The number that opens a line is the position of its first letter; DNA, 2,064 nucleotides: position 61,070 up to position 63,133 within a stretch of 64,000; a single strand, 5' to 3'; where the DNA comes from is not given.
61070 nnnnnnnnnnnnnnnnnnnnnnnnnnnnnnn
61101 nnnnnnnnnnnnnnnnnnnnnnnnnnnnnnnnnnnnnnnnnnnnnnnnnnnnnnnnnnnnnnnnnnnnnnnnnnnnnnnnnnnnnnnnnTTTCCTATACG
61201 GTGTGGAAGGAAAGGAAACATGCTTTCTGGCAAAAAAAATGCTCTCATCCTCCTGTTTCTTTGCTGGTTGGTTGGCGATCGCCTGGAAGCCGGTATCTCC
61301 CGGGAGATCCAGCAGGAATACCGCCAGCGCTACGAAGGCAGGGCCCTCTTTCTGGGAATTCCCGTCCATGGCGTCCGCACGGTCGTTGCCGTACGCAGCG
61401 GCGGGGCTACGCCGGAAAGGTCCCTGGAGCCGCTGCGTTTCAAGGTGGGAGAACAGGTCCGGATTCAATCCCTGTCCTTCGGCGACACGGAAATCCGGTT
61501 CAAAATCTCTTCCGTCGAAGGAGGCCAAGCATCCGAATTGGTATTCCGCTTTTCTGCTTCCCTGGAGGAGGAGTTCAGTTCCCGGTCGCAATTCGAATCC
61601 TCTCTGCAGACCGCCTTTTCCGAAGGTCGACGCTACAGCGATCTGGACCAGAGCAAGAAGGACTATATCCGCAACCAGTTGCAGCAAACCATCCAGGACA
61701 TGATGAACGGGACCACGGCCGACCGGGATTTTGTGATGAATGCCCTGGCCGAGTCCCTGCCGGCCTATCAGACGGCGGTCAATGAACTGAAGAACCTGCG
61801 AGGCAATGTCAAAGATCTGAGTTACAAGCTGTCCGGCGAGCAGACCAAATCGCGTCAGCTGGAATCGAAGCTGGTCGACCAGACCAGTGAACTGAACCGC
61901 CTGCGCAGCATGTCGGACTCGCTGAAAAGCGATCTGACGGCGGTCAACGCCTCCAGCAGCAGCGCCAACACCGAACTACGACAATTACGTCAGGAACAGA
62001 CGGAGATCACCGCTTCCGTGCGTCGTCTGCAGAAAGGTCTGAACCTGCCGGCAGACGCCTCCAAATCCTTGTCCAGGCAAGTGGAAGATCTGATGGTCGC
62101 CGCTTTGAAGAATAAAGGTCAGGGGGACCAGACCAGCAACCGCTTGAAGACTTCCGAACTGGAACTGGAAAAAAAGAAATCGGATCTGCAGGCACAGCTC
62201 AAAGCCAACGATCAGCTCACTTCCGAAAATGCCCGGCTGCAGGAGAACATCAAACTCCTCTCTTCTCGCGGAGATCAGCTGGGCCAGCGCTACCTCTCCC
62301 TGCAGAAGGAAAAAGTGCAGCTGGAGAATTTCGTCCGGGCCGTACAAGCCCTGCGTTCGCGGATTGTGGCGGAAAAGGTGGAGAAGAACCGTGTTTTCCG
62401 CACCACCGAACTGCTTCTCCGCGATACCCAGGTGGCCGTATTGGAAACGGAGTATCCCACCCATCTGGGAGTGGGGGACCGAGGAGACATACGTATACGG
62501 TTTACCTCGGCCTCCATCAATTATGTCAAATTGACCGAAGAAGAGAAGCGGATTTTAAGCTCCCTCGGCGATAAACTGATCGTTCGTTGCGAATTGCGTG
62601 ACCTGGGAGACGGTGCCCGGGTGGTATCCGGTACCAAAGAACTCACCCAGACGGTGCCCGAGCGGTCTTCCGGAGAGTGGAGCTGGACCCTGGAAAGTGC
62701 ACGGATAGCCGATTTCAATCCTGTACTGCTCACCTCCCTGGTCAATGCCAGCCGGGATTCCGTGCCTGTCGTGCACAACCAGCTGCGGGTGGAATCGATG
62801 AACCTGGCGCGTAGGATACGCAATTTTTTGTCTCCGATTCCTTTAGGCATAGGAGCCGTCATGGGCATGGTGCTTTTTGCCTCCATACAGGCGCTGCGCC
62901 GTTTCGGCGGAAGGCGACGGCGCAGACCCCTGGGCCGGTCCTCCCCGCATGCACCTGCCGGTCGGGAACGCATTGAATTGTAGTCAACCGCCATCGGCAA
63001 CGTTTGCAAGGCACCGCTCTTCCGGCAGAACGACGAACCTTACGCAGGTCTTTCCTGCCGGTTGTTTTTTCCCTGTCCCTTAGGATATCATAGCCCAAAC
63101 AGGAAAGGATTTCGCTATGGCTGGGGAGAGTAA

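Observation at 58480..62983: Four-gene envelope cluster downstream of xerC: pseudopilin-like lipoprotein, thioredoxin-TPR lipoprotein, VWA protein, long coiled-coil membrane protein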

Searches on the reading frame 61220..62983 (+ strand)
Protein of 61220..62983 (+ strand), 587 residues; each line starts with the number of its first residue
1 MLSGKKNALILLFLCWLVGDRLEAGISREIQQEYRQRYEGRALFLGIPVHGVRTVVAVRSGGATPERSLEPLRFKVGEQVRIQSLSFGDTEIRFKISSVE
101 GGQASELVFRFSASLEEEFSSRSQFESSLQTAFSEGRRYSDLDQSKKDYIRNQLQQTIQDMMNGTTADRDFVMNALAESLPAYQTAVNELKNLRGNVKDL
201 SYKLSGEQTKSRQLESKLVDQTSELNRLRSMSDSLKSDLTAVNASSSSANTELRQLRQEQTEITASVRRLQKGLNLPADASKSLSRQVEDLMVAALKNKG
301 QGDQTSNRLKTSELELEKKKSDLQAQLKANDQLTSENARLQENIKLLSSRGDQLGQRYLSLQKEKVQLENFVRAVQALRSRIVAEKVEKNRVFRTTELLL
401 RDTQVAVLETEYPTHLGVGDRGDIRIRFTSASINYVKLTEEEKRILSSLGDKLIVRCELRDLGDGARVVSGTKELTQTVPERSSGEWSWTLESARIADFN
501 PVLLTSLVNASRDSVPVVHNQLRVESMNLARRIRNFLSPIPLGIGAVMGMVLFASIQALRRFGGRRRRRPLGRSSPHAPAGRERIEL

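Call 3: search_protein_families(library=pfam, proteins=[window:61220-62983:+], max_evalue=0.1)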
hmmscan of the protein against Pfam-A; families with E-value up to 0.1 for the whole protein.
window:61220-62983:+ (587 aa): 2 families
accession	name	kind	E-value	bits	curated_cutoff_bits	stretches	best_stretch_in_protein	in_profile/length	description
PF04314.18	PCuAC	-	0.015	15.6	29.4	1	238-310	29-100/109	Copper chaperone PCu(A)C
PF19220.6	Rod_CreS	-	0.024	14.1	100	1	155-329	22-196/359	Crescentin, rod domain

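Call 4: search_protein_families(library=ncbifam, proteins=[window:61220-62983:+], max_evalue=0.1)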
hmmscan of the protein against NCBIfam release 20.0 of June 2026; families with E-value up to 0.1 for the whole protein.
window:61220-62983:+ (587 aa): 9 families
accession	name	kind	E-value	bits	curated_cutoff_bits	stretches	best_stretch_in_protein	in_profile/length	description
TIGR04523.1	Mplasa_alph_rch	subfamily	4.9e-06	24.8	270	1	148-294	464-611/745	helix-rich protein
TIGR02168.1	SMC_prok_B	equivalog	4.9e-06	24.6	567.35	1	128-378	264-513/1181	chromosome segregation protein SMC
TIGR02169.1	SMC_prok_A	equivalog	3.8e-05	21.6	729.4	1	173-373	723-921/1165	chromosome segregation protein SMC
NF045780.1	TrlF_fam_ATP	equivalog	0.00032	19.5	350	1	72-387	329-676/944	TrlF family AAA-like ATPase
NF045487.1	ASRP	equivalog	0.00033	19.4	300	1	120-278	132-276/593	archaea-specific SMC-related protein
NF002572.0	PRK02224.1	equivalog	0.00091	17.6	1087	1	171-391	234-446/888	DNA double-strand break repair ATPase Rad50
NF041035.1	Rad50_Halo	equivalog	0.0044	15.4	1000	1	174-342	237-402/883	DNA double-strand break repair ATPase Rad50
NF033930.1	pneumo_PspA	exception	0.0075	15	850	1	119-382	54-320/659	pneumococcal surface protein A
NF047515.1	SpiroCoCo_C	equivalog_domain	0.009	15.2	125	1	174-280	117-223/313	SpiroCoCo family coiled-coil protein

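Call 21: find_related_loci(query=A1, collection=genome_contigs, flank=10000)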
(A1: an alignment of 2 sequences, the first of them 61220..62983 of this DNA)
Query A1 (587 aa) in genome_contigs; peptide patterns used: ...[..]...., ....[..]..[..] (x = any residue, [..] = any of these).
81 stretches matched a pattern; 1 encode a relative of the query (tblastn E <= 1e-3); 1 distinct loci.
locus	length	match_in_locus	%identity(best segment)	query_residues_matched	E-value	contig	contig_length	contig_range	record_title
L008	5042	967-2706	66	11-587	0e+0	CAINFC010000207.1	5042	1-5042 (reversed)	MAG: uncultured Acidobacteria bacterium isolate LaPlata_bin-3695 genome assembly, contig: bin-3695:207/326, whole genome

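Call 22: find_related_loci(query=A1, collection=metagenome_contigs, flank=10000)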
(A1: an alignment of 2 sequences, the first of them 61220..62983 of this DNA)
Query A1 (587 aa) in metagenome_contigs; peptide patterns used: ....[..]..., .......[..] (x = any residue, [..] = any of these).
254 stretches matched a pattern, but none encodes a relative of the query by tblastn (E <= 1e-3).

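Call 50: search_protein_families(library=padloc, proteins=[window:61220-62983:+], max_evalue=0.01)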
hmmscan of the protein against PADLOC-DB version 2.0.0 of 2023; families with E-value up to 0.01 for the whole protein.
window:61220-62983:+ (587 aa): 3 families
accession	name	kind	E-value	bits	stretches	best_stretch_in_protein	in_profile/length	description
PDLC03859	LmuB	-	3.7e-06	24.4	1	125-384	269-484/611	-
PDLC03865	LmuB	-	0.0029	13.8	1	140-386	544-836/1007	-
PDLC00582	JetC3|JetC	-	0.0032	13.3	1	116-378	818-1083/1472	DUF3584 domain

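Call 63: predict_structure(alignment_id=A6)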
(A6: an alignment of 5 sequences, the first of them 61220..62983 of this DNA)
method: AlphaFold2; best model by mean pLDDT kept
length: 587 residues; sequences in the alignment: 5
mean_pLDDT: 44.7   pTM: 0.21
mean pLDDT of the five models: 44.7, 44.5, 44.0, 41.8, 40.9
residues with pLDDT >= 90: 0; 70-90: 13; 50-70: 211; < 50: 363
segments of 3 or more residues with pLDDT < 50: 1-7, 13-79, 131-143, 175-197, 276-282, 293-307, 374-587
pLDDT, mean of each block of 10 residues (from residue 1): 46 40 31 28 26 31 31 45 63 60 56 55 61 40 47 53 53 46 44 50 56 62 67 69 60 62 60 48 53 44 47 63 68 70 68 63 58 45 32 25 29 35 38 33 41 36 33 35 33 33 29 25 25 33 33 35 30 27 23
secondary structure, 60 per line:
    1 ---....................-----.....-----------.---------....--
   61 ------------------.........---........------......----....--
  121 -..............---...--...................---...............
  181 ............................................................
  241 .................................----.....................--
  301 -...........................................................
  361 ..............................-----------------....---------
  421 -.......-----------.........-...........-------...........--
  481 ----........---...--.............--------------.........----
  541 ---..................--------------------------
elements in order: H4-23 H29-33 E55-58 E79-87 E91-98 E105-110 H115-118 H122-135 H144-162 H166-273 H278-298 H302-390 E408-411 E422-428 H440-448 E453-460 E468-478 E485-492 H501-513 H528-536 H544-561
